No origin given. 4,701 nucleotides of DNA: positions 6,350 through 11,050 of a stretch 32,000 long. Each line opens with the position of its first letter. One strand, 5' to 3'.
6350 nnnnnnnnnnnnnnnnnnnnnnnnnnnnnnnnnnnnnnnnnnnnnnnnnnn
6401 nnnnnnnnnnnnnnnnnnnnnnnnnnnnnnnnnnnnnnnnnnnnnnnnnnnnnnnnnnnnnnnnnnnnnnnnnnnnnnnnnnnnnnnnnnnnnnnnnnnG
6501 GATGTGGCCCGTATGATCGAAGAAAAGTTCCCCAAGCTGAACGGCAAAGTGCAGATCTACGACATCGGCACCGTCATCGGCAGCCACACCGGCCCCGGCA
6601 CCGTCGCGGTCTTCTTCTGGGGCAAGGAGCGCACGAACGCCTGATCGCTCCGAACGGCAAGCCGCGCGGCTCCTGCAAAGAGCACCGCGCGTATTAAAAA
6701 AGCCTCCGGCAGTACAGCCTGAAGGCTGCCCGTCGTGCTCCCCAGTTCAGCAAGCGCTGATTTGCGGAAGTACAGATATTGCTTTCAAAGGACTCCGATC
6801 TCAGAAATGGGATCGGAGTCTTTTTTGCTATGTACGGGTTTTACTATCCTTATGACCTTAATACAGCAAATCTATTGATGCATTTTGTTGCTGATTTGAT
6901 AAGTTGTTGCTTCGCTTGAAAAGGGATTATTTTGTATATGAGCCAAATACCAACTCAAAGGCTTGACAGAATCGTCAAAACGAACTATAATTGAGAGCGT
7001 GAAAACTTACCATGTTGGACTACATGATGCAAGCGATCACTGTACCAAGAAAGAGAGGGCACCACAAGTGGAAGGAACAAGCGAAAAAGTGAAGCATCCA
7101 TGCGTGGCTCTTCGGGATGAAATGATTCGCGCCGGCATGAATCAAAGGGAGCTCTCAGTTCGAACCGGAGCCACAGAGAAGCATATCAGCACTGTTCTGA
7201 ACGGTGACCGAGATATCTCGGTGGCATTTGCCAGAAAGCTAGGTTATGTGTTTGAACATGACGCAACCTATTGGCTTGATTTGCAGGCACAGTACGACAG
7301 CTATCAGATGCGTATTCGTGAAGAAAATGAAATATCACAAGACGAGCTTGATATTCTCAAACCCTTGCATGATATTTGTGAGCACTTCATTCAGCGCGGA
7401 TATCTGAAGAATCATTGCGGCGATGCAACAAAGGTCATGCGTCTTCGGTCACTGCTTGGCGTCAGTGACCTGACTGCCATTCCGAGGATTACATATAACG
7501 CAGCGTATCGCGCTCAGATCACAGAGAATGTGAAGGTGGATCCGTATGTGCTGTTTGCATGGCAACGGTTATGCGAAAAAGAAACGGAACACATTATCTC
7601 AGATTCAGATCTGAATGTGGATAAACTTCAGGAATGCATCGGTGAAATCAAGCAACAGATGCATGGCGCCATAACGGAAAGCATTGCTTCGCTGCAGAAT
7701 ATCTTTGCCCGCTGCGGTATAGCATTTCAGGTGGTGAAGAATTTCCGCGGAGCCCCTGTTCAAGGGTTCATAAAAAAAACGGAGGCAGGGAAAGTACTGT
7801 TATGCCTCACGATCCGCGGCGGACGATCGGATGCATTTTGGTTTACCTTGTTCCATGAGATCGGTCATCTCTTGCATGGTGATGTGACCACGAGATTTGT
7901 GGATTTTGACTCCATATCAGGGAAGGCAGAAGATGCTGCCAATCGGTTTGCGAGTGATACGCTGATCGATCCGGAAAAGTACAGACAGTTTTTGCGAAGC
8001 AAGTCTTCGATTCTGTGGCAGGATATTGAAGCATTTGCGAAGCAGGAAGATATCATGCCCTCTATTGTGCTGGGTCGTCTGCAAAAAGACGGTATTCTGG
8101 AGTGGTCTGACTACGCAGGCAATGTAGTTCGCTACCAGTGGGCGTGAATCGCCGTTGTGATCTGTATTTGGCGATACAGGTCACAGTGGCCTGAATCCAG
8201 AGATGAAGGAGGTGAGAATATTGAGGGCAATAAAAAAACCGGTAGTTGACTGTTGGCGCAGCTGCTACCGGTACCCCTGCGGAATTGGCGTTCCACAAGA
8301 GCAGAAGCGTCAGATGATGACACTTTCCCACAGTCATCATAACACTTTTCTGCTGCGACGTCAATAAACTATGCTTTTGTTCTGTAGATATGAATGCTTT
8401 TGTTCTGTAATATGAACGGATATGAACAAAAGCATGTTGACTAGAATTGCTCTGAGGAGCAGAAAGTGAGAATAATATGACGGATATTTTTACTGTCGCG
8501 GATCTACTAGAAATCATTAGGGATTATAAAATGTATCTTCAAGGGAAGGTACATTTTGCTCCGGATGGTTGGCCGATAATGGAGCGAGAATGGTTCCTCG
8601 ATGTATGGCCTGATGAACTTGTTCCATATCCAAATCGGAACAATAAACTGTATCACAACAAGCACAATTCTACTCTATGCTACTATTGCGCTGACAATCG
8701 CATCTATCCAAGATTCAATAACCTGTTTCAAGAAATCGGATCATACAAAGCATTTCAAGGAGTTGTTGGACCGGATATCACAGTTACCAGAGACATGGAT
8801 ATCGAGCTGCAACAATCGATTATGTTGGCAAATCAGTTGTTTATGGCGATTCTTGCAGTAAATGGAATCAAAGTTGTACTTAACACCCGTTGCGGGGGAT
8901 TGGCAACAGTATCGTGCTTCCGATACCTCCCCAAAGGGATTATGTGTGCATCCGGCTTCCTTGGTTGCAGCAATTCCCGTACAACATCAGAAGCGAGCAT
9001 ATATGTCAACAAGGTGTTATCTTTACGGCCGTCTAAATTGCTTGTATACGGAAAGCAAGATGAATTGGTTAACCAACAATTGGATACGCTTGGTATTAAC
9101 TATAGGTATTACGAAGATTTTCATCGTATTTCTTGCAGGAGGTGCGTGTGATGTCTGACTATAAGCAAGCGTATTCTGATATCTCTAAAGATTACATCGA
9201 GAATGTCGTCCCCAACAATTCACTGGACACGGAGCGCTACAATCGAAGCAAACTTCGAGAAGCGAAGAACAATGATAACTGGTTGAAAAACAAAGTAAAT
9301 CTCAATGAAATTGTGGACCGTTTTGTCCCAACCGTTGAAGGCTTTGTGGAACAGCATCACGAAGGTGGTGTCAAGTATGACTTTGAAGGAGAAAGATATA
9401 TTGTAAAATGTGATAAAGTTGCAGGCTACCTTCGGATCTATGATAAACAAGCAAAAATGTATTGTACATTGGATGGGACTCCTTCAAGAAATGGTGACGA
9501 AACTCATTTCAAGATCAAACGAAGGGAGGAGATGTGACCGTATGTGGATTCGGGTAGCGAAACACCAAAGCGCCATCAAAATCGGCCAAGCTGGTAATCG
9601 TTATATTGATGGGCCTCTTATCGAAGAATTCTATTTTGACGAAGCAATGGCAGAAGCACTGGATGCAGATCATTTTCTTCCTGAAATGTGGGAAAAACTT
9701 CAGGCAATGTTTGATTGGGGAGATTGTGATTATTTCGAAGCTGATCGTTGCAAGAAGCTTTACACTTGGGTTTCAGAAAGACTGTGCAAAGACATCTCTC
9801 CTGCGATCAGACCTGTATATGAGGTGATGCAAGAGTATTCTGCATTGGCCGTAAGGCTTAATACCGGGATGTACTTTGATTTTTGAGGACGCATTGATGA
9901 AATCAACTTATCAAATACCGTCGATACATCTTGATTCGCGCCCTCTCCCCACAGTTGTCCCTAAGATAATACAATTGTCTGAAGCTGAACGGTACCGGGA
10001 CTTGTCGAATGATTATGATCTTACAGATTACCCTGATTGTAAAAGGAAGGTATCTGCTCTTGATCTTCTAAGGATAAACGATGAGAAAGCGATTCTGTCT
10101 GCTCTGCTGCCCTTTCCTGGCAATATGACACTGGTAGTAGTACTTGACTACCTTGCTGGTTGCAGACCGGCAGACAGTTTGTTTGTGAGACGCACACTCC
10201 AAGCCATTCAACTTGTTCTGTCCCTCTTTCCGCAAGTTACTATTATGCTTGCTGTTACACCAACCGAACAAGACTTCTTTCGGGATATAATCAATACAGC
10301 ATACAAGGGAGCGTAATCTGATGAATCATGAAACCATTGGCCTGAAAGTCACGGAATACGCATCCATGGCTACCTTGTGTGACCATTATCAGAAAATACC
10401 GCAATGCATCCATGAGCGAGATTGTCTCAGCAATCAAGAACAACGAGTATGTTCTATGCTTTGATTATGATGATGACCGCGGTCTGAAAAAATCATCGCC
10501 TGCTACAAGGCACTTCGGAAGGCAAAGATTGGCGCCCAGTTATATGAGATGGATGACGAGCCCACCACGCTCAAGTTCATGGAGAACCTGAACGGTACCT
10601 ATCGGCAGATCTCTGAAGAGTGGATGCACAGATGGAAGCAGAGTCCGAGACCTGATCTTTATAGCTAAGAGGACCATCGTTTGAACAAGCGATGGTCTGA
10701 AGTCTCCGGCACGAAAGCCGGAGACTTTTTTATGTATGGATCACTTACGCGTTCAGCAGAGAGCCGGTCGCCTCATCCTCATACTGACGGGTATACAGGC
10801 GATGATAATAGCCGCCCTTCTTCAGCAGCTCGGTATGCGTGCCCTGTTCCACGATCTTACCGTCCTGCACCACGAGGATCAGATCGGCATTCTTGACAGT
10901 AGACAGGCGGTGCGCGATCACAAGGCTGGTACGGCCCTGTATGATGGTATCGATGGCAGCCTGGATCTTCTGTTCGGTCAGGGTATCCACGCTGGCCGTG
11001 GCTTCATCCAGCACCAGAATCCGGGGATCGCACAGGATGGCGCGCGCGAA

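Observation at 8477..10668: DUF4417-led, translationally coupled five-gene operon of unrecognisable proteins, a candidate undescribed conflict or defence module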

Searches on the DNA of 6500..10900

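Call 110: search_rna_families(source=window, start=6500, end=10900, threshold=evalue, max_evalue=1)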
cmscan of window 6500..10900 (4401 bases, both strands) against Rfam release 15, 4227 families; matches with E-value up to 1: 2.
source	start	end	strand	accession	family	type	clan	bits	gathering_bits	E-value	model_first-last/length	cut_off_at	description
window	8151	8190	+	RF00854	mir-5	Gene; miRNA;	-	22.8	75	0.44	13-56/70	no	mir-5 microRNA precursor family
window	10701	10732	-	RF02657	sot2652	Gene; sRNA;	-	21.8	61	0.092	129-160/187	no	Sense overlapping transcript RNA 2652 (sot)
